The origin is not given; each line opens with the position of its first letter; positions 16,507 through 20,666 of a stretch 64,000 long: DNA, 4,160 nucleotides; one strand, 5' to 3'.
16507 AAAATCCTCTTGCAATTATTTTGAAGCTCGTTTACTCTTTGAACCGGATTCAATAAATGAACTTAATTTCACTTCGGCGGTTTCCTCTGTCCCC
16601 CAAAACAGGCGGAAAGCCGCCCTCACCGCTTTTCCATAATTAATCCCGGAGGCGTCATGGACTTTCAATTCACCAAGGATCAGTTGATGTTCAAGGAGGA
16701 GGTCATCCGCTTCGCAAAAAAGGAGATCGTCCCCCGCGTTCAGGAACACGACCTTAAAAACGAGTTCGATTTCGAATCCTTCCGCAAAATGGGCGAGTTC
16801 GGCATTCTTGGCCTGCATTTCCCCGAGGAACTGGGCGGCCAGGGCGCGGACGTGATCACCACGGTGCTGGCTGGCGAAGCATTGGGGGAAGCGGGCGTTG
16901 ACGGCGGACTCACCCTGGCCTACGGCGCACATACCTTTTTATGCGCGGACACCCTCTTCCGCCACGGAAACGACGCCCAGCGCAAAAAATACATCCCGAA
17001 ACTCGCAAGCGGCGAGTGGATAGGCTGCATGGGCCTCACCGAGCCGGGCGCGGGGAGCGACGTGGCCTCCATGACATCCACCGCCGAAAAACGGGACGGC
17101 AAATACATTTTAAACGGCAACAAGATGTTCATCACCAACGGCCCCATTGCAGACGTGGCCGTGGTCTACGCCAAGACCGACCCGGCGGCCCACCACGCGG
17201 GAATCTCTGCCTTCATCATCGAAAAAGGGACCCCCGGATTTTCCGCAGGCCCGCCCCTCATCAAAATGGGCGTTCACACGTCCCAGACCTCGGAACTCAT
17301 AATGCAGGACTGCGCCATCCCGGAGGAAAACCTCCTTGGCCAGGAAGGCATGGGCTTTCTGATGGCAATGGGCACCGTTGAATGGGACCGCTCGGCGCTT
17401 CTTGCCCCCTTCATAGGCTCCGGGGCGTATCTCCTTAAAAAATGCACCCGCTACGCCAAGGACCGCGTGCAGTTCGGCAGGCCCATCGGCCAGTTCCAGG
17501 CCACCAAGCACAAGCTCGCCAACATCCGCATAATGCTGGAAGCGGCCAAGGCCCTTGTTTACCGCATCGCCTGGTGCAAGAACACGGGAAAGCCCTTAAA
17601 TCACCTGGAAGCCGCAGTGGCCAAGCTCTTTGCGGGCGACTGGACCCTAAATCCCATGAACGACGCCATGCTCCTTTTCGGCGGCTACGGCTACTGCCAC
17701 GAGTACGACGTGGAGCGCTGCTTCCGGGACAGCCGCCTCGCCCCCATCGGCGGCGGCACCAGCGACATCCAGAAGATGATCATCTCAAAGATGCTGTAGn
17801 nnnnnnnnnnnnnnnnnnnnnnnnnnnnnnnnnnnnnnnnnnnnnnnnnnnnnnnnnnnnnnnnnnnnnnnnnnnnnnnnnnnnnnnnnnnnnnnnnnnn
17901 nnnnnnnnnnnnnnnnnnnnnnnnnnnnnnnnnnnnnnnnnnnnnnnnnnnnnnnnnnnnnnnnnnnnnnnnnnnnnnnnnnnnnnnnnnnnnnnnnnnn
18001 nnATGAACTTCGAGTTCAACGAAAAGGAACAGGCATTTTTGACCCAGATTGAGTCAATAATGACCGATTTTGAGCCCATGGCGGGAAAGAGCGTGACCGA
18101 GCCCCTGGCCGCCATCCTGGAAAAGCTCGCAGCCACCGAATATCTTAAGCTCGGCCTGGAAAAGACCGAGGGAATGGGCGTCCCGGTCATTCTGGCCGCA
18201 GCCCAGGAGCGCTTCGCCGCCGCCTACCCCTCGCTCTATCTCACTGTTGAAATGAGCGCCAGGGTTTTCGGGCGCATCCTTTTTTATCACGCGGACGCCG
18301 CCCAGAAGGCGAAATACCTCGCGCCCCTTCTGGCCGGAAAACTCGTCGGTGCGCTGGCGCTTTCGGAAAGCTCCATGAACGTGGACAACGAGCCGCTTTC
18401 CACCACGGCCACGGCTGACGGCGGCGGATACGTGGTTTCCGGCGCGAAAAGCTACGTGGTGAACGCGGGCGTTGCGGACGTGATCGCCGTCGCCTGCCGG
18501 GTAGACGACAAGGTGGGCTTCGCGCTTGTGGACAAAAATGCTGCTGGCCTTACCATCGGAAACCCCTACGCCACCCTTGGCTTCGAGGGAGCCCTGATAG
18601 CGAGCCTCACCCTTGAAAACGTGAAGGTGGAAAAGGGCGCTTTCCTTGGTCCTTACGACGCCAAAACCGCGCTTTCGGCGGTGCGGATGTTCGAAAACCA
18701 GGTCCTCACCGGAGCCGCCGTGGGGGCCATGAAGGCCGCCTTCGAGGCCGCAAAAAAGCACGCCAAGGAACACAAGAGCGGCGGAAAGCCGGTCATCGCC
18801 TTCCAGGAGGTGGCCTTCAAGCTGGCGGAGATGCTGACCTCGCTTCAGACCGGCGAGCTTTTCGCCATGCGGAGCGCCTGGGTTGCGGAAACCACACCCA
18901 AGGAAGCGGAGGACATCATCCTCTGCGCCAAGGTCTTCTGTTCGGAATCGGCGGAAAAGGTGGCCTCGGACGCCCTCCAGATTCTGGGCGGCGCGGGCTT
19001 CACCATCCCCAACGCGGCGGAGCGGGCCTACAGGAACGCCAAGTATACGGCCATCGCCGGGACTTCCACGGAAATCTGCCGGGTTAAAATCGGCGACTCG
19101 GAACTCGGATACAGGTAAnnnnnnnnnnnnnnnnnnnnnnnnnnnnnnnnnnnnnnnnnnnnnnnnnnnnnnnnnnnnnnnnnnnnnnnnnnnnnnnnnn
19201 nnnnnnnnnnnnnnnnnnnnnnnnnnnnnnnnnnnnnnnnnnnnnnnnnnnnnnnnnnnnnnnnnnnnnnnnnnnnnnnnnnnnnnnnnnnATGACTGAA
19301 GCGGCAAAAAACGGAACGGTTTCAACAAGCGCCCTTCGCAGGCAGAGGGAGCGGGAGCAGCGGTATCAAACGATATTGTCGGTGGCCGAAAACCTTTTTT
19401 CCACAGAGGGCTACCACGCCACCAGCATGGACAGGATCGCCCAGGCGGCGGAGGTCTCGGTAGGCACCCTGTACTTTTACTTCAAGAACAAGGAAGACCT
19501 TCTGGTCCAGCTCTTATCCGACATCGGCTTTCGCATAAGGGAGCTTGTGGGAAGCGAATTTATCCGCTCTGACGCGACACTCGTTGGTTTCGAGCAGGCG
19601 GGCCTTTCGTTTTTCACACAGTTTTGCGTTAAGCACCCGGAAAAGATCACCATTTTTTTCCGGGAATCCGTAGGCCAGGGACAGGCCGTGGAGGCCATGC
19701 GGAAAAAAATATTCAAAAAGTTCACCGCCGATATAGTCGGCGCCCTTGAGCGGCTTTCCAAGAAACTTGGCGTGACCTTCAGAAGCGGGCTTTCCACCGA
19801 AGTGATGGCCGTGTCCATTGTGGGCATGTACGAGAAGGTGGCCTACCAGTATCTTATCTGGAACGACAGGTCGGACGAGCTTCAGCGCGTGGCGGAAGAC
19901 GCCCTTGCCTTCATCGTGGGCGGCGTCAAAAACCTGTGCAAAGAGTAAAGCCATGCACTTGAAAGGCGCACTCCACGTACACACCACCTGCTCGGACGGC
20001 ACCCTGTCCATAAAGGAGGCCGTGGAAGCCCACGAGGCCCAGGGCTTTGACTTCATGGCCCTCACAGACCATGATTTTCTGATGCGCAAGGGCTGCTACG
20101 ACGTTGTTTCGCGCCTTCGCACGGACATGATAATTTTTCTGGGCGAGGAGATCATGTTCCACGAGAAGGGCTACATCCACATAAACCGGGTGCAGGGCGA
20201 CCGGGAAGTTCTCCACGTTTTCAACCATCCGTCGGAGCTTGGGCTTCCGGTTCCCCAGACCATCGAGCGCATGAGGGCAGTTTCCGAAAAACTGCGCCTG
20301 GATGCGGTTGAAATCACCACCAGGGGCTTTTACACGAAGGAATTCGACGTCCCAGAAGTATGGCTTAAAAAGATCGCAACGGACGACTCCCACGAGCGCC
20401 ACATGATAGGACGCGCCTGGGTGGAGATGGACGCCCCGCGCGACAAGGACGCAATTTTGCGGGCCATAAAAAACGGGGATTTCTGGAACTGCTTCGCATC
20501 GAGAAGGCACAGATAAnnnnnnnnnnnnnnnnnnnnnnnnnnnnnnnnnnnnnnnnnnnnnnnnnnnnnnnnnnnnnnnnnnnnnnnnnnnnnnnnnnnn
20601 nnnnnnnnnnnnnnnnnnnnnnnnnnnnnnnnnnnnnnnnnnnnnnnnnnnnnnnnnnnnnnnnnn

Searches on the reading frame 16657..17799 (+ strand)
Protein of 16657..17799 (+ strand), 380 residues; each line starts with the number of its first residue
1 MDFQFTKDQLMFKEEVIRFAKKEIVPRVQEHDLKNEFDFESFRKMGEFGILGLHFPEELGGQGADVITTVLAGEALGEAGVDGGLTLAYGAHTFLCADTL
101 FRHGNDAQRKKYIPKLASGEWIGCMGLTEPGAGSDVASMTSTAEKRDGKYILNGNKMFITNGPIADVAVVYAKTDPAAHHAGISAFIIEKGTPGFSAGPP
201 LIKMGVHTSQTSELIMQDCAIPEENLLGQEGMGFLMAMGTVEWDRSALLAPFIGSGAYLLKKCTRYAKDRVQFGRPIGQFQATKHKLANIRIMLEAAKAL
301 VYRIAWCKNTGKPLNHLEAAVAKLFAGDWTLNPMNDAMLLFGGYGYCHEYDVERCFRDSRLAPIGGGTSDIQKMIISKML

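Call 6: search_protein_families(library=pfam, proteins=[window:16657-17799:+], max_evalue=0.001)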
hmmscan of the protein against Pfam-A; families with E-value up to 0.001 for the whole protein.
window:16657-17799:+ (380 aa): 4 families
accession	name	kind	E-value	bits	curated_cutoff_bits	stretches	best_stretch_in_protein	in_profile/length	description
PF00441.29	Acyl-CoA_dh_1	-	1.1e-37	129.9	22.4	1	231-378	1-147/150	Acyl-CoA dehydrogenase, C-terminal domain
PF02771.21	Acyl-CoA_dh_N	-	7.3e-32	110.5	22.9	1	6-120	1-113/113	Acyl-CoA dehydrogenase, N-terminal domain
PF02770.24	Acyl-CoA_dh_M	-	2.9e-28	98.3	33.3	1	124-219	1-97/97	Acyl-CoA dehydrogenase, middle domain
PF08028.16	Acyl-CoA_dh_2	-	1.3e-12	48.6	22.7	1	252-360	7-124/134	Acyl-CoA dehydrogenase, C-terminal domain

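Call 28: search_protein_families(library=ncbifam, proteins=[window:16657-17799:+], max_evalue=0.00001)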
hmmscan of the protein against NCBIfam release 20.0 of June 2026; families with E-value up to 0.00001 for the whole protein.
window:16657-17799:+ (380 aa): 22 families
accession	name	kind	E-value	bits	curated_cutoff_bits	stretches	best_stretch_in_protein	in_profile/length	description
NF042972.1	AcrlCoAredClosAcrC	equivalog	4.2e-101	338.4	640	1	1-378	1-374/378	acryloyl-CoA reductase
NF053553.1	prodigi_MBC_PigA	equivalog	5.2e-98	328.6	500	1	1-379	1-378/381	prodigiosin MBC biosynthesis dehydrogenase PigA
NF058590.1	AcCoDHFadEBacil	equivalog_domain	1.2e-88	298.1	600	1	4-380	20-410/586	acyl-CoA dehydrogenase FadE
NF045552.1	GlutCoADH_Des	equivalog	1.7e-88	297.4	470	1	1-377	1-376/387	glutaryl-CoA dehydrogenase Acd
NF045652.1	ProlPCPDhRedW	equivalog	2.7e-83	279.9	650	1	12-378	7-371/376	L-prolyl-[peptidyl-carrier protein] dehydrogenase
NF043006.1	CyhCrbnylCoADH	equivalog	5.2e-71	239.6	650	1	8-378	7-373/380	cyclohexane-1-carbonyl-CoA dehydrogenase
NF008997.0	PRK12341.1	equivalog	7.5e-71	239.2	537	1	1-375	1-371/382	acyl-CoA dehydrogenase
NF042439.1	SulpropCoADesulf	equivalog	5.5e-64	216.3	600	1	16-378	4-368/379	3-sulfinopropanoyl-CoA desulfinase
NF002885.1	PRK03354.1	equivalog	2.5e-56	191.4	540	1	1-378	1-371/378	crotonobetainyl-CoA dehydrogenase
TIGR03207.1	cyc_hxne_CoA_dh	equivalog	4.4e-56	190.2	575.35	1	7-378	3-369/372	cyclohexanecarboxyl-CoA dehydrogenase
NF052270.1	Staph_DH_FadE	equivalog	1.6e-43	149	600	1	6-380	22-393/400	acyl-CoA dehydrogenase FadE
TIGR03204.1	pimC_large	equivalog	1.5e-34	119.6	623.85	1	2-304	1-301/395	pimeloyl-CoA dehydrogenase large subunit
TIGR03203.1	pimD_small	equivalog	7e-29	101.1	652.7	1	3-361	2-357/378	pimeloyl-CoA dehydrogenase small subunit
NF007000.1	PRK09463.1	subfamily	1.2e-27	96.7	600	1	94-347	130-399/726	acyl-CoA dehydrogenase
NF049984.1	Rv1679_FadE16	equivalog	7.6e-26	91.2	600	1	28-371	16-356/371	Rv1679 family acyl-CoA dehydrogenase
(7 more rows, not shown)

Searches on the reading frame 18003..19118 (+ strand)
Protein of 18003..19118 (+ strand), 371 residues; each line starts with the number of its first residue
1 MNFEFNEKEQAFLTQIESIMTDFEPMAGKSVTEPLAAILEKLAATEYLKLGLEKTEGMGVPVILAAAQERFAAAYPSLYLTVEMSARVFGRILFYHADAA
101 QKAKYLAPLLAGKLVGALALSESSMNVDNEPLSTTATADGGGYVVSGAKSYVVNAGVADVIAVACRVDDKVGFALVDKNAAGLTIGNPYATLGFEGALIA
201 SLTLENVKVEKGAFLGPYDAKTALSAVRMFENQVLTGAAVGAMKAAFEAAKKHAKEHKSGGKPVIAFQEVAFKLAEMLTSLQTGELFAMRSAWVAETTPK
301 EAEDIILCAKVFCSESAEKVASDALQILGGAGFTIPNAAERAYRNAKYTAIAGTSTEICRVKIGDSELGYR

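Call 6: search_protein_families(library=pfam, proteins=[window:18003-19118:+], max_evalue=0.001)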
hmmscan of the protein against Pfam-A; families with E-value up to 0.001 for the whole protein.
window:18003-19118:+ (371 aa): 4 families
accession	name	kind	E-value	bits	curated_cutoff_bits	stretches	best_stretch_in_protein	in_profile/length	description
PF00441.29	Acyl-CoA_dh_1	-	7.8e-25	88.2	22.4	1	235-365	18-147/150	Acyl-CoA dehydrogenase, C-terminal domain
PF02770.24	Acyl-CoA_dh_M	-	1.7e-14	54.2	33.3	1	117-207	1-97/97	Acyl-CoA dehydrogenase, middle domain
PF08028.16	Acyl-CoA_dh_2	-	3e-07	31.2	22.7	1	237-349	5-126/134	Acyl-CoA dehydrogenase, C-terminal domain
PF02771.21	Acyl-CoA_dh_N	-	5.1e-05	24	22.9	1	36-113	34-113/113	Acyl-CoA dehydrogenase, N-terminal domain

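Call 28: search_protein_families(library=ncbifam, proteins=[window:18003-19118:+], max_evalue=0.00001)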
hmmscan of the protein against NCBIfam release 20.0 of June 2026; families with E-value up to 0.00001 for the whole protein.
window:18003-19118:+ (371 aa): 16 families
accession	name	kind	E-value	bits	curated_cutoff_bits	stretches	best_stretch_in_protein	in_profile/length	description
NF053553.1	prodigi_MBC_PigA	equivalog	2.3e-38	132.3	500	1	76-357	81-369/381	prodigiosin MBC biosynthesis dehydrogenase PigA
NF042972.1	AcrlCoAredClosAcrC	equivalog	3.1e-37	128.1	640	1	87-364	91-373/378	acryloyl-CoA reductase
NF043006.1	CyhCrbnylCoADH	equivalog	2.9e-36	125.3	650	1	98-364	102-372/380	cyclohexane-1-carbonyl-CoA dehydrogenase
NF045652.1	ProlPCPDhRedW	equivalog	2e-34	119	650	1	97-362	99-368/376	L-prolyl-[peptidyl-carrier protein] dehydrogenase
NF042439.1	SulpropCoADesulf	equivalog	3.4e-34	118.2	600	1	81-370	75-373/379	3-sulfinopropanoyl-CoA desulfinase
NF058590.1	AcCoDHFadEBacil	equivalog_domain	8.8e-33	113.7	600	1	93-363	114-406/586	acyl-CoA dehydrogenase FadE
NF045552.1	GlutCoADH_Des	equivalog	9.5e-30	104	470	1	68-371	74-383/387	glutaryl-CoA dehydrogenase Acd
NF008997.0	PRK12341.1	equivalog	6.8e-28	97.8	537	1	98-358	101-367/382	acyl-CoA dehydrogenase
NF002885.1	PRK03354.1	equivalog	2.8e-23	82.6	540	1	95-362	98-368/378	crotonobetainyl-CoA dehydrogenase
TIGR03207.1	cyc_hxne_CoA_dh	equivalog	1.1e-19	70.5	575.35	1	55-364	55-368/372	cyclohexanecarboxyl-CoA dehydrogenase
NF052270.1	Staph_DH_FadE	equivalog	1e-18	67.3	600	1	95-347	119-373/400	acyl-CoA dehydrogenase FadE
NF049984.1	Rv1679_FadE16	equivalog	1.3e-18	67.4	600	1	61-351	54-349/371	Rv1679 family acyl-CoA dehydrogenase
TIGR03203.1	pimD_small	equivalog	1.5e-18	67.1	652.7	1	87-337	90-346/378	pimeloyl-CoA dehydrogenase small subunit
TIGR04022.1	sulfur_SfnB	equivalog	2e-14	53.3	430.9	1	91-347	92-360/391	SfnB family sulfur acquisition oxidoreductase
TIGR03204.1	pimC_large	equivalog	1.6e-12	47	623.85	1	86-291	93-301/395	pimeloyl-CoA dehydrogenase large subunit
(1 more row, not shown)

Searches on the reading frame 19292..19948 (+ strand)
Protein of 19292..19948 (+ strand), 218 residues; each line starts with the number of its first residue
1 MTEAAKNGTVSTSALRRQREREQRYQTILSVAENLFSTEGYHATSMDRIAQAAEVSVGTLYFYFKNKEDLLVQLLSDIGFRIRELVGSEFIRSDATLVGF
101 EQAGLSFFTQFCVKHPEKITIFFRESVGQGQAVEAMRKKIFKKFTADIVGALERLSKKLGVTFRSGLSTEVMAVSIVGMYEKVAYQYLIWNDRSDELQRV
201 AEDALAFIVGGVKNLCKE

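Call 6: search_protein_families(library=pfam, proteins=[window:19292-19948:+], max_evalue=0.001)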
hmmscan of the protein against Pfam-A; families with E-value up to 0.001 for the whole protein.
window:19292-19948:+ (218 aa): 1 family
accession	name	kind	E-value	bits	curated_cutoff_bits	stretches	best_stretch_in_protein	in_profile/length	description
PF00440.29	TetR_N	-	7.2e-19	67.7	24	1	28-73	1-46/47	Bacterial regulatory proteins, tetR family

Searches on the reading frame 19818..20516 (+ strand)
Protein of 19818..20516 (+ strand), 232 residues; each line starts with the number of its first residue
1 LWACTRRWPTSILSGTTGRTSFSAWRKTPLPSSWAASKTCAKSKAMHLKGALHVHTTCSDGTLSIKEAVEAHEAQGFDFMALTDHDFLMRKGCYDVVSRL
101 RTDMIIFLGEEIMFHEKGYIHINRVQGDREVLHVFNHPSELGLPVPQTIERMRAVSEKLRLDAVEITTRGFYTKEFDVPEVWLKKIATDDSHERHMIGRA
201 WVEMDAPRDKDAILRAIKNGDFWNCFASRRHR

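Call 6: search_protein_families(library=pfam, proteins=[window:19818-20516:+], max_evalue=0.001)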
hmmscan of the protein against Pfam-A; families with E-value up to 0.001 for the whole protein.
window:19818-20516:+ (232 aa): 2 families
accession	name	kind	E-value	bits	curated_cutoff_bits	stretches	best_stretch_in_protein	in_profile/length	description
PF02811.25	PHP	-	1.1e-06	29.5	26.4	1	52-98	2-51/164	PHP domain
PF13263.12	PHP_C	-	3e-05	23.9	21.3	1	190-221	23-55/56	PHP-associated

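Call 28: search_protein_families(library=ncbifam, proteins=[window:19818-20516:+], max_evalue=0.00001)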
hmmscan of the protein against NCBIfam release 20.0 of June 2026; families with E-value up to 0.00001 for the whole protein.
window:19818-20516:+ (232 aa): 5 families
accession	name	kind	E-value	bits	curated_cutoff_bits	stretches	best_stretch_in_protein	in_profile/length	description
NF006375.0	PRK08609.1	equivalog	2.1e-11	43.1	426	1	45-90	332-377/571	DNA polymerase/3'-5' exonuclease PolX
NF038032.1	CehA_McbA_metalo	domain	5.9e-09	35.8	80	1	49-125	4-79/315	CehA/McbA family metallohydrolase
NF005928.0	PRK07945.1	equivalog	1e-07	31.6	250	1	42-86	92-136/337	PHP domain-containing protein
NF041577.1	nside_bi_sphtase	equivalog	1.7e-07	30.7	400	1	51-97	5-49/276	3',5'-nucleoside bisphosphate phosphatase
NF047791.1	RNaseRnm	equivalog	9e-06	25.1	375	0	52-88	5-41/275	RNase RNM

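Call 71: search_solved_structures(query=window:19953-20513:+, max_evalue=1)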
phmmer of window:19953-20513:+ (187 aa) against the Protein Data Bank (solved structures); distinct sequences matched with E-value up to 1: 10.
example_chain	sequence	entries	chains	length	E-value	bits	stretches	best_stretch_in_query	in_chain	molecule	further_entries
3au2_A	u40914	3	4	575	0.00023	23.9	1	3-45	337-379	DNA polymerase beta family (X family)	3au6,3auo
3b0x_A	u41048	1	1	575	0.00023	23.9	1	3-45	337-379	DNA polymerase beta family (X family)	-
3b0y_A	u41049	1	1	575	0.00023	23.9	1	3-45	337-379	DNA polymerase beta family (X family)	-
2w9m_A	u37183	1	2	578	0.0023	20.7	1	3-45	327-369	POLYMERASE X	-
9etk_A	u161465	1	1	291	0.028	17.1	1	6-43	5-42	Metal-dependent phosphoesterases (PHP family)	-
2anu_A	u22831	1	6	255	0.028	17.1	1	7-41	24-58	hypothetical protein TM0559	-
2yb1_A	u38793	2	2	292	0.26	13.9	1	7-42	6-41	AMIDOHYDROLASE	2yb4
7ug9_A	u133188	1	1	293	0.31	13.7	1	7-68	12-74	5'-3' exoribonuclease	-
3e0f_A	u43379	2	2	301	0.35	13.5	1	7-88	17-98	Putative Metal-dependent Phosphoesterase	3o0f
4v6u_Bk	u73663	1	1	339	0.36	13.5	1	57-130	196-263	Acidic ribosomal protein P0 homolog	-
